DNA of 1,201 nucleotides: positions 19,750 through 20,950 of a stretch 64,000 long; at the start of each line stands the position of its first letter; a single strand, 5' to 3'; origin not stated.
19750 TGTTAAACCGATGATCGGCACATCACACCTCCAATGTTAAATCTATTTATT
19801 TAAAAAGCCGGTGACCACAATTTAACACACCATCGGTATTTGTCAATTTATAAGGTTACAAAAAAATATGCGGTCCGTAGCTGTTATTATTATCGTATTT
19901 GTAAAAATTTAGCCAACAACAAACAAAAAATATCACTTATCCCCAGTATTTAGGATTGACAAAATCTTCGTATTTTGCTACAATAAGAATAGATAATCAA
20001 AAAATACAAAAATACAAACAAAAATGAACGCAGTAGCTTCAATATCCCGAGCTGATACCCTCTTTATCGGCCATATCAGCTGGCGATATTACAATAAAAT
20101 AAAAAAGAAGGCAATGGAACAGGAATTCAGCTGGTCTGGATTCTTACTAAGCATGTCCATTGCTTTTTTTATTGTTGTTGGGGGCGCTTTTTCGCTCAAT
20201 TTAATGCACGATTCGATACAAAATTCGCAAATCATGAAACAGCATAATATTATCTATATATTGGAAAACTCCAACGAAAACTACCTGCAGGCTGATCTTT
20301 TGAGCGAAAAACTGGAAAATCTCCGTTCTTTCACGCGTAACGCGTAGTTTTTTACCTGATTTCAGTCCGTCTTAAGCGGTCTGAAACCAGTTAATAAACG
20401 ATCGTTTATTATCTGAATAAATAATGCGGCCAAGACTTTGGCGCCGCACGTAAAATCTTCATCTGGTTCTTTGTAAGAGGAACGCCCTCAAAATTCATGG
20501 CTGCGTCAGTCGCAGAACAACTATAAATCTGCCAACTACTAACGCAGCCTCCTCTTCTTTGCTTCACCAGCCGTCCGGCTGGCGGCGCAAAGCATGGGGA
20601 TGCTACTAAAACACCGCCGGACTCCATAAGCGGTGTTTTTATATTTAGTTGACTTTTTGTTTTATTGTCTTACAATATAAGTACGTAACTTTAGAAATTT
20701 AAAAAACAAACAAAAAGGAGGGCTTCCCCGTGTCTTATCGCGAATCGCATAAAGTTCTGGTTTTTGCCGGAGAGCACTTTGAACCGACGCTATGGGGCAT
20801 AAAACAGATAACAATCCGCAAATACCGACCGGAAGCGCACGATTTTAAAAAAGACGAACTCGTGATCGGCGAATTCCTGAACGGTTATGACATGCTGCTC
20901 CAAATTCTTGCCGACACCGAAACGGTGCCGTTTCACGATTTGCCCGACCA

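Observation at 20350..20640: Terminator-capped ~290-nt highly structured RNA candidate of unknown class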

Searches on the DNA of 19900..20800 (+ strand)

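Call 4: search_rna_families(source=window, start=19900, end=20800, threshold=evalue, max_evalue=10, show_alignments=3)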
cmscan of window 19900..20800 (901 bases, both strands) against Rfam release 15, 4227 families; matches with E-value up to 10: 12.
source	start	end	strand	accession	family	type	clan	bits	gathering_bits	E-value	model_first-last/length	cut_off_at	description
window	20542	20609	-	RF03317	mir-4874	Gene; miRNA;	-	20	70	1.3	1-94/94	no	mir-4874 microRNA precursor family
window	19908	19977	+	RF00616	LhrC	Gene; sRNA;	CL00114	19.7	110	3.3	1-111/111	no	Listeria LhrC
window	20099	20205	-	RF02074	STnc240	Gene; sRNA;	-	19.7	55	4.6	1-77/77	no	Enterobacterial sRNA STnc240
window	20608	20688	-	RF00370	sroD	Gene; sRNA;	-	19.3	50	0.49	1-86/86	no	sroD RNA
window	20042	20172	+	RF02960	DUF2800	Cis-reg;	-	18.7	60.2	0.86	1-158/158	no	DUF2800 RNA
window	20372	20464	-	RF02719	sca_ncR20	Gene; snRNA; snoRNA; scaRNA;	-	17.4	127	9.5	1-104/104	no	Small Cajal body specific RNA ncR20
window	19980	20074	+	RF01675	CrcZ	Gene; sRNA;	-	14.1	95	0.22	1-398/398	no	Pseudomonas sRNA CrcZ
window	20524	20683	-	RF01478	rli47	Gene; sRNA;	-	14.1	200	0.25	1-508/508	no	Listeria sRNA rli47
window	19959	20086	+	RF02546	LSU_trypano_mito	Gene; rRNA;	CL00112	13.7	60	2.4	159-561/561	no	Trypanosomatid mitochondrial large subunit ribosomal RNA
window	20139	20178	-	RF01675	CrcZ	Gene; sRNA;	-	12.3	95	0.75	1-398/398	no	Pseudomonas sRNA CrcZ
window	20609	20668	-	RF01675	CrcZ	Gene; sRNA;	-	11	95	1.8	1-398/398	no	Pseudomonas sRNA CrcZ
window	20672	20735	+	RF01675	CrcZ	Gene; sRNA;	-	10.4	95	2.8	1-398/398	no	Pseudomonas sRNA CrcZ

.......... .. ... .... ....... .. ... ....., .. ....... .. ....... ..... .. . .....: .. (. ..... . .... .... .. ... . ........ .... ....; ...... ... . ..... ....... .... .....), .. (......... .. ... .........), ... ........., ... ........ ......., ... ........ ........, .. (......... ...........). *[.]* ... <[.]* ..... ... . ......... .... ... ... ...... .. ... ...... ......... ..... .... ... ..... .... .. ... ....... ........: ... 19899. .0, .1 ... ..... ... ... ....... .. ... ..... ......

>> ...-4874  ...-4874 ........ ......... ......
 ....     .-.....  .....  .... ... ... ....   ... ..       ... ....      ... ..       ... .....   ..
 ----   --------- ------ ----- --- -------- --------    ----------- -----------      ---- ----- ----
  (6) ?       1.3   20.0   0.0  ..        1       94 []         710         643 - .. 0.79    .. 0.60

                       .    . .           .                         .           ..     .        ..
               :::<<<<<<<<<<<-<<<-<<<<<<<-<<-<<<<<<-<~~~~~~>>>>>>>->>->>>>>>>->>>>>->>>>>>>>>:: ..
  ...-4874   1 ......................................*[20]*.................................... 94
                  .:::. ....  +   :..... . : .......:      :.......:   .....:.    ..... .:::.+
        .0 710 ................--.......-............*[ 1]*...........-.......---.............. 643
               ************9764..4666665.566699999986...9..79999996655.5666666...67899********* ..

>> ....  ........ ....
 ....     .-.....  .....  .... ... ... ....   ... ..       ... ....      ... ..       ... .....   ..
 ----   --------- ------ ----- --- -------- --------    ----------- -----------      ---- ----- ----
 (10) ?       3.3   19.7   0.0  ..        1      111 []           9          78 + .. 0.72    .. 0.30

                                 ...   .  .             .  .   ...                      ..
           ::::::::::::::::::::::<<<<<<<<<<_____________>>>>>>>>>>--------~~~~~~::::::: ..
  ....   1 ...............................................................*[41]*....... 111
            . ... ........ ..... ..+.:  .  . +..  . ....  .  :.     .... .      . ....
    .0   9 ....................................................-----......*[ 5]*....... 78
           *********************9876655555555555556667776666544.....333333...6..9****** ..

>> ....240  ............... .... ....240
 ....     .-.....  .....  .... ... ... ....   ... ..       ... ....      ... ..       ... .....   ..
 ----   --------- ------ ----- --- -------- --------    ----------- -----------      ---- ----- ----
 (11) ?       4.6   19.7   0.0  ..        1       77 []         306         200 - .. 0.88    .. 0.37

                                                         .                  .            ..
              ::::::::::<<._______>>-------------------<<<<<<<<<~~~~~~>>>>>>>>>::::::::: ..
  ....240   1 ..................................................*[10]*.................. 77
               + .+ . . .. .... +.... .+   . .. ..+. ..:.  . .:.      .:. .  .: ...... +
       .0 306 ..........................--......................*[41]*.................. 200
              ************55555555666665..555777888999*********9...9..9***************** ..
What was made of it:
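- On Any Rfam 15 family (tmRNA, SRP, RNase P, 6S, riboswitches, leaders, large ncRNAs such as OLE/GOLLD/ROOL/raiA): Only noise appears at E<=10 in 19900-20800 (call 4).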

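Call 30: search_rna_families(sources=[L015, L067, L008, L019, L120, L063, L047, L040, L002, L004], threshold=gathering)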
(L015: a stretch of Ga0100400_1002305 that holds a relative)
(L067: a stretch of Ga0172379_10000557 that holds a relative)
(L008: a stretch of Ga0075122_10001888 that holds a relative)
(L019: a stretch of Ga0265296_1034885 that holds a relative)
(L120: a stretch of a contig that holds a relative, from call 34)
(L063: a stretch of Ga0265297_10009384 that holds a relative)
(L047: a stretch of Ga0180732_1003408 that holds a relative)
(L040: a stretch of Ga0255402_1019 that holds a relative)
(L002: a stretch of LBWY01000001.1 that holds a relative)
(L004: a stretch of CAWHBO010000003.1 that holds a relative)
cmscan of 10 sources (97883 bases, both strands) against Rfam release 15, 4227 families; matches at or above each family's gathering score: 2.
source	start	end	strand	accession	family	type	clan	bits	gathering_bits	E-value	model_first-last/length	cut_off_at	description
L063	12475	12546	-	RF00005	tRNA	Gene; tRNA;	CL00001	69.9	29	5.2e-13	1-71/71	no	tRNA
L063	11809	11880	-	RF00005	tRNA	Gene; tRNA;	CL00001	66.8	29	3.6e-12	1-71/71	no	tRNA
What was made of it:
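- On Any Rfam 15 family (tmRNA, SRP, RNase P, 6S, riboswitches, leaders, large ncRNAs such as OLE/GOLLD/ROOL/raiA): Ten related loci give only tRNAs (call 30).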

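Call 31: build_rna_model(alignment_id=A2)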
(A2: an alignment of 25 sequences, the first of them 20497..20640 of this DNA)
Model R1 built from alignment A2 (25 sequences, 190 columns); structure: RNAalifold consensus.
model positions 141; base pairs 30; branch points 2; effective number of sequences 4.21; information 0.59 bits per position. Calibrated on 0.2 Mb of random sequence (short: E-values are rough).
structure used (alignment columns):
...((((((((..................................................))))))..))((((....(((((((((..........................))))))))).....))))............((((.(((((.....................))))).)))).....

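Call 33: search_with_rna_model(model_id=R1, sources=[window, L001, L002, L003, L004, L005, L006, L007, L008, L009, L010, L011, L012, L013, L014, L015, L016, L017, L018, L019, L020, L021, L022, L023, L024, L025, L026, L027, L028, L029, L030, L031, L032, L033, L034, L035, L036, L037, L038, L039, L040, L041, L042, L043, L044, L045, L046, L047, L048, L049, L050, L051, L052, L053, L054, L055, L056, L057, L058, L059, L060, L061, L062, L063, L064, L065, L066, L067, L068, L069, L070, L071, L072, L073, L074, L075, L076, L077, L078, L079, L080, L081, L082, L083, L084, L085, L086, L087, L088, L089, L090, L091, L092, L093, L094, L095, L096, L097, L098, L099], max_evalue=0.01, make_alignment=true)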
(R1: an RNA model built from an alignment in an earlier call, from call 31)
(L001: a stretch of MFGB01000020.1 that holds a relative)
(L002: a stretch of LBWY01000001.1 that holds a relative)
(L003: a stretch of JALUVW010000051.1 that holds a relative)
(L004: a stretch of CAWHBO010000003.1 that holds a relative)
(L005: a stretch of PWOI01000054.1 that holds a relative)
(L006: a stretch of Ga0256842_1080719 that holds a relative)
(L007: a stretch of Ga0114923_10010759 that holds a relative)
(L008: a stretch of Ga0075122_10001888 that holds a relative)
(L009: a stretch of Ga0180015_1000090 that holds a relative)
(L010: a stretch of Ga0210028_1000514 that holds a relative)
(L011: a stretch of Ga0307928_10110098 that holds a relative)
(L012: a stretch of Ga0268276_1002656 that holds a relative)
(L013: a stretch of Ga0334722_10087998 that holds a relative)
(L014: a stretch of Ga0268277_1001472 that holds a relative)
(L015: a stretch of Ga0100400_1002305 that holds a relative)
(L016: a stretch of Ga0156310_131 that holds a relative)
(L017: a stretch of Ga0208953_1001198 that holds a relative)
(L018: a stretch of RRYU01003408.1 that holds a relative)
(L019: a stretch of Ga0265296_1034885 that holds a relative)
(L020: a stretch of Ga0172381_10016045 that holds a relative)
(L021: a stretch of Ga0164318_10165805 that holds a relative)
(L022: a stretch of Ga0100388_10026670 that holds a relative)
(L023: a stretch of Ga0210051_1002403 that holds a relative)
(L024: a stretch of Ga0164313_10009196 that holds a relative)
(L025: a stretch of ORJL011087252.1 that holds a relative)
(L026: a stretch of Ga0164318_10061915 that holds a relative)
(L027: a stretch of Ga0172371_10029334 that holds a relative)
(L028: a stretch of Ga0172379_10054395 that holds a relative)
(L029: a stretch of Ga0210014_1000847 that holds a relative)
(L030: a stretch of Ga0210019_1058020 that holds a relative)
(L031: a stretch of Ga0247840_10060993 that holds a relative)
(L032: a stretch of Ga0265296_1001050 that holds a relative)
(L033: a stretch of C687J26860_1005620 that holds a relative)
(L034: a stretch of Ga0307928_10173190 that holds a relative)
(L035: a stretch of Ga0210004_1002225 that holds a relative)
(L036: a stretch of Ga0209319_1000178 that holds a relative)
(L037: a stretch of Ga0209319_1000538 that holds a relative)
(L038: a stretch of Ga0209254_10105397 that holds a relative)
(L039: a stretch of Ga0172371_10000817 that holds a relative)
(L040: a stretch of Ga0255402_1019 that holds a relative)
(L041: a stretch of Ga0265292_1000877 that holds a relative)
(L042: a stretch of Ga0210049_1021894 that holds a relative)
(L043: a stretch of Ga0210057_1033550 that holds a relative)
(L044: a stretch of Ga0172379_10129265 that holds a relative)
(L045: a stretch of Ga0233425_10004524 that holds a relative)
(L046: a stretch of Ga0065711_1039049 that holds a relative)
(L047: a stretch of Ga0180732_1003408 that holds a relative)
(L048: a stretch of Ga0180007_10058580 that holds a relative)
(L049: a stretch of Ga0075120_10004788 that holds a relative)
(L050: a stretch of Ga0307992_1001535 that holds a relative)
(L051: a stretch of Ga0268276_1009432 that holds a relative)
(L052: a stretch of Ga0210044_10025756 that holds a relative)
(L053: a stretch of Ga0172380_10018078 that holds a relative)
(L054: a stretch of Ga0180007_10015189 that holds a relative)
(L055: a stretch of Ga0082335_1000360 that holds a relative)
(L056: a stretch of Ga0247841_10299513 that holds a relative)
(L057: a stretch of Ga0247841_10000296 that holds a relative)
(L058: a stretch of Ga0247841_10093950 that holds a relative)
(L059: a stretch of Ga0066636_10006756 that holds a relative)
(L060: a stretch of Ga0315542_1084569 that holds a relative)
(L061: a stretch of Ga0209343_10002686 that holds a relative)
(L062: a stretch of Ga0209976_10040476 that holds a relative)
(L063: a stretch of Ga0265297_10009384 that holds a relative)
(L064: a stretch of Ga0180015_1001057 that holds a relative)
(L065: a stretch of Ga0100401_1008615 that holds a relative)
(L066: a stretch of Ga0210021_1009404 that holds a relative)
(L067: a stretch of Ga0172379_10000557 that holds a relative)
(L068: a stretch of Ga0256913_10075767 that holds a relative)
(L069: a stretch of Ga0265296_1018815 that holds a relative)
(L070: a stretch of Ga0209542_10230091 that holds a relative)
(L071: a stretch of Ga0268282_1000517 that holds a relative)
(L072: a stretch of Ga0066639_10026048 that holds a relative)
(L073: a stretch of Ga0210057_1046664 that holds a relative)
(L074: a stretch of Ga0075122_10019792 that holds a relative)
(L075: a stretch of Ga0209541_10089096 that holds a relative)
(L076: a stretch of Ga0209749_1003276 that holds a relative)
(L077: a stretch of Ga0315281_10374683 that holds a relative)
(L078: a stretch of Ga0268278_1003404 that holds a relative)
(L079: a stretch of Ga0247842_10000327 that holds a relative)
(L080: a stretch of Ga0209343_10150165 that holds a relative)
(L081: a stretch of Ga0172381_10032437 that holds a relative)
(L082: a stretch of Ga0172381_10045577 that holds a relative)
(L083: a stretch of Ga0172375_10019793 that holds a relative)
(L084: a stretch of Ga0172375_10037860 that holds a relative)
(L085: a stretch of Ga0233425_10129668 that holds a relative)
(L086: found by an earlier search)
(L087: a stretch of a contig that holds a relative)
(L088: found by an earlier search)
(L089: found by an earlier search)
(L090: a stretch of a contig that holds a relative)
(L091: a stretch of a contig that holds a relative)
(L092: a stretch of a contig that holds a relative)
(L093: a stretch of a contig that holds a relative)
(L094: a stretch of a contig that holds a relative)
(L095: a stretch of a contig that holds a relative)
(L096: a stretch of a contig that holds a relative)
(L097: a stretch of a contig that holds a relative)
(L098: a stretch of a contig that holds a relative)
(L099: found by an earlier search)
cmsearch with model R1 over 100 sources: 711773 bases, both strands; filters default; matches with E-value up to 0.01: 94.
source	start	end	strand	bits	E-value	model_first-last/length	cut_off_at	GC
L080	1183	1317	-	129.7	3.3e-30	1-141/141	no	0.41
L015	1101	1244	+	127.7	1e-29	1-141/141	no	0.41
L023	2212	2355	-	127.7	1e-29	1-141/141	no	0.41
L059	404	547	+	127.7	1e-29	1-141/141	no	0.41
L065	494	637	+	127.7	1e-29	1-141/141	no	0.41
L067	3456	3599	-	125.3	4.3e-29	1-141/141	no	0.39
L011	1140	1281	+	124.1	8.9e-29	1-141/141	no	0.42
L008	10423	10563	-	120.4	7.8e-28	1-141/141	no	0.42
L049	5535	5675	+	120.4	7.8e-28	1-141/141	no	0.42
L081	3391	3531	+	118.7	2.1e-27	1-141/141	no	0.43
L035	5731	5872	+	114.6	2.4e-26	1-141/141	no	0.44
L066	5916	6057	-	114.6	2.4e-26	1-141/141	no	0.44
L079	11054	11216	-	114.5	2.5e-26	1-141/141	no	0.37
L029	9775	9916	-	113.7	4.2e-26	1-141/141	no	0.44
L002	4673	4796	+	106.5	3e-24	1-141/141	no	0.4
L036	7628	7751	-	106.5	3e-24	1-141/141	no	0.4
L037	9478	9601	+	105.9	4.3e-24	1-141/141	no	0.4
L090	619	806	+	105.2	6.5e-24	1-141/141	no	0.34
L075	2077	2225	-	104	1.3e-23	1-141/141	no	0.42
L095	1000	1166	+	103.6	1.7e-23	1-141/141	no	0.4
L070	307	455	-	103.4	1.9e-23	1-141/141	no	0.43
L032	7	175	-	103.2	2e-23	1-141/141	no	0.34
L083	6703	6844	+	103.2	2.1e-23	1-141/141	no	0.5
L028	806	986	-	103.1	2.2e-23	1-141/141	no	0.38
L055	9060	9231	+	102.3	3.6e-23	1-141/141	no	0.4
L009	4312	4454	-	98.4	3.7e-22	1-141/141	no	0.42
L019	605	743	-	97.7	5.5e-22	1-141/141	no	0.44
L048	1399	1532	-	97.1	7.8e-22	1-141/141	no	0.37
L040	7005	7163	-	96.5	1.1e-21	1-141/141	no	0.42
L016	1876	2022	-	95.1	2.5e-21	1-141/141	no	0.43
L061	9041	9187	+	95.1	2.5e-21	1-141/141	no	0.43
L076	1802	1942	+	95.1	2.6e-21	1-141/141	no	0.42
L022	2163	2300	+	92.4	1.3e-20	1-141/141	no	0.46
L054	3288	3424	-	92.3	1.3e-20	1-141/141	no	0.48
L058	924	1103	+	92.2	1.4e-20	1-141/141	no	0.36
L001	4300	4443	+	91.8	1.8e-20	1-141/141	no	0.53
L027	3325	3465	-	90.1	4.8e-20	1-141/141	no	0.43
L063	627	779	-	89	9.5e-20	1-141/141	no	0.37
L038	1498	1635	+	86.3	4.7e-19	1-141/141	no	0.49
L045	7430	7553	+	85.8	6.1e-19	1-141/141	no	0.45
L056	224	384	-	85.6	6.9e-19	1-141/141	no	0.35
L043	1963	2193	+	85.4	7.8e-19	1-141/141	no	0.35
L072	3418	3648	+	85.4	7.8e-19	1-141/141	no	0.35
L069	487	616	+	80.8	1.2e-17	1-141/141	no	0.36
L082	1259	1409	-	80.4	1.5e-17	1-141/141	no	0.38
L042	1544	1703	+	79.8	2.2e-17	1-141/141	no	0.4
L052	1906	2065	-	79.8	2.2e-17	1-141/141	no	0.4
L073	1398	1557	+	79.8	2.2e-17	1-141/141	no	0.4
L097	3069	3228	-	79.8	2.2e-17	1-141/141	no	0.4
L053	3137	3296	+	78.7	4.3e-17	1-141/141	no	0.41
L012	12357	12522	+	78.5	4.6e-17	1-141/141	no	0.45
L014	1991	2156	-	78.5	4.6e-17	1-141/141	no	0.45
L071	6790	6955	-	78.5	4.6e-17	1-141/141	no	0.45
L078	1315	1480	+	78.5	4.6e-17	1-141/141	no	0.45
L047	833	974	+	77.6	7.8e-17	1-141/141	no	0.49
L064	4141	4282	+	77.6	7.8e-17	1-141/141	no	0.49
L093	3479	3620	+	76.9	1.2e-16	1-141/141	no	0.5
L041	4665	4781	+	76.6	1.4e-16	1-111/141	3'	0.44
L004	2848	3002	+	76.2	1.8e-16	1-141/141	no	0.38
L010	4812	4948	-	75.7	2.5e-16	1-141/141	no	0.48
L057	5182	5348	-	75.2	3.3e-16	1-141/141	no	0.38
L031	1866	2032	-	75.2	3.3e-16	1-141/141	no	0.38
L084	2645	2775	-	71.9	2.3e-15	1-141/141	no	0.4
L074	1372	1529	-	69.7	8.6e-15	1-141/141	no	0.37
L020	2913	3127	+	68.9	1.4e-14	1-141/141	no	0.34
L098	1086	1250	-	67.9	2.6e-14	1-141/141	no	0.34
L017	151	326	-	65.2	1.3e-13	1-141/141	no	0.32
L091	2725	2885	+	64.3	2e-13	1-141/141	no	0.43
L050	7305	7448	+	64.3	2.1e-13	1-141/141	no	0.36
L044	929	1065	+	63.6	3.2e-13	1-141/141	no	0.38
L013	808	942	+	59.8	3.1e-12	1-141/141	no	0.41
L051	12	162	-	59.4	3.9e-12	1-141/141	no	0.43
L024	4345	4477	+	58.6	6.2e-12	1-141/141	no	0.39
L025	1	80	-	57.2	1.4e-11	1-72/141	3'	0.34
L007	2488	2596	-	55.5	3.8e-11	1-141/141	no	0.41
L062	1047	1155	+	55.5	3.8e-11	1-141/141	no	0.41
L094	339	502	-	47.2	5.2e-09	1-141/141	no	0.39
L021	953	1120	+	47.1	5.6e-09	1-141/141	no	0.43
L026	2473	2669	+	40.1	3.6e-07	1-141/141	no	0.41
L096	6977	7125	-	39.5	4.9e-07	1-141/141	no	0.44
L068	204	368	-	38.3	1e-06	1-141/141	no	0.44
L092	340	480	-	37.6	1.6e-06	1-141/141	no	0.38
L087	653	766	+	36.8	2.5e-06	1-141/141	no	0.43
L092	545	645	-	36.1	3.7e-06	1-141/141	no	0.35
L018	9383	9509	+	33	2.3e-05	1-141/141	no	0.39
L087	454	588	+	27.6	0.00056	1-141/141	no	0.33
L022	2102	2216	-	25.9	0.0016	1-141/141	no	0.49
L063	11288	11387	+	25.4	0.0021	1-141/141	no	0.3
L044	1036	1143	-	25.2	0.0024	1-141/141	no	0.34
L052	1818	1937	+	24.5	0.0036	1-141/141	no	0.46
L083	6812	6900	-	24.2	0.0043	1-141/141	no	0.27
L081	3497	3610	-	23.5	0.0064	1-141/141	no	0.28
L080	1125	1217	+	23.4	0.0071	1-141/141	no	0.28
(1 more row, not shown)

Alignment A3: 94 matches aligned to the model, 435 columns, each read 5' to 3' on its own strand. Consensus structure (alignment columns), stored with it:
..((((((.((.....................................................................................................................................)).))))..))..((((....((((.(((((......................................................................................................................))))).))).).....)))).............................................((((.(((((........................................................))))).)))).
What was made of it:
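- There is one copy per locus and one in the 64 kb (call 33).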

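Call 34: search_with_rna_model(model_id=R1, sources=[L100, L101, L102, L103, L104, L105, L106, L107, L108, L109, L110, L111, L112, L113, L114, L115, L116, L117, L118, L119, L120, L121, L122, L123, L124, L125, L003], max_evalue=0.01)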
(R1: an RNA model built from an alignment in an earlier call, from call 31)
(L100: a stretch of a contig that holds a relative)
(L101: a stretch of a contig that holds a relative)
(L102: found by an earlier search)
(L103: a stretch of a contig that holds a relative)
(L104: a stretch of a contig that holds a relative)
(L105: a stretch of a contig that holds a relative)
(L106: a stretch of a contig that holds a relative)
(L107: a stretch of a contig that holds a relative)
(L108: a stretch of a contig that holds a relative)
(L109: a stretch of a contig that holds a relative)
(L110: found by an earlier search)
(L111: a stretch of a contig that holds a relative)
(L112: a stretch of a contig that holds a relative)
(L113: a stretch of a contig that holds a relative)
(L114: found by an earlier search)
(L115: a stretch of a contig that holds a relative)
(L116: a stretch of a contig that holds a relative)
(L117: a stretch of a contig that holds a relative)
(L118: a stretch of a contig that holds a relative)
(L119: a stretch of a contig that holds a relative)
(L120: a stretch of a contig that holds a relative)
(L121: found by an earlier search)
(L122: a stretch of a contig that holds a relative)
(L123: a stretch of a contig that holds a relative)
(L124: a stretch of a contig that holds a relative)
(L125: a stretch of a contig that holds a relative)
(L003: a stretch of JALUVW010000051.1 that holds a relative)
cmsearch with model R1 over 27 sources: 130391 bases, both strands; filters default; matches with E-value up to 0.01: 29.
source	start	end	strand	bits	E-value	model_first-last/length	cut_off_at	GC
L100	6468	6611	-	127.7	1.9e-30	1-141/141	no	0.41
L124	1038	1180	+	121.8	6.3e-29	1-141/141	no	0.49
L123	1888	2030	+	120.3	1.5e-28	1-141/141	no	0.42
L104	932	1072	+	115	3.6e-27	1-141/141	no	0.38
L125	5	146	-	114.6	4.3e-27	1-141/141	no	0.44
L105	1661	1800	-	103.2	3.9e-24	1-141/141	no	0.48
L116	774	914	-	95.1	4.7e-22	1-141/141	no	0.42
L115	7591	7727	-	95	4.8e-22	1-141/141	no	0.45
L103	5785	5920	+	91.8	3.2e-21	1-141/141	no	0.45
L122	716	859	+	91.8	3.2e-21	1-141/141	no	0.53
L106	11788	11953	-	88.7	2e-20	1-141/141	no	0.42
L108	1415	1574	+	79.8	4.1e-18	1-141/141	no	0.4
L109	1196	1355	-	79.8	4.1e-18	1-141/141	no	0.4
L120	498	636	+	76.2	3.3e-17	1-141/141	no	0.4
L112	3774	3910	-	75.7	4.6e-17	1-141/141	no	0.48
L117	751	904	+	74.9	7.1e-17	1-141/141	no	0.38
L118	1583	1748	+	66.5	1.1e-14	1-141/141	no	0.43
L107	1420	1561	+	51.2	9e-11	1-141/141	no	0.39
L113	782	922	+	38.8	1.4e-07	1-141/141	no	0.35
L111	1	87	-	35.7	8.7e-07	1-97/141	3'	0.39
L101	1261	1356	+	27.2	0.00014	1-83/141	3'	0.36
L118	1722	1813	-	26.7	0.00018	1-141/141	no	0.28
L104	904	981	-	23.1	0.0015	1-141/141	no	0.31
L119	508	611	+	22.7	0.0019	1-141/141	no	0.27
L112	3694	3808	+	22.3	0.0024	1-141/141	no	0.3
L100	6361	6502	+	21.9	0.0031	1-141/141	no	0.32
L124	1039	1094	-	21.5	0.0038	1-141/141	no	0.43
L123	1997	2092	-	21.5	0.0038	1-141/141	no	0.32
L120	430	551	-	20.5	0.007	1-141/141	no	0.33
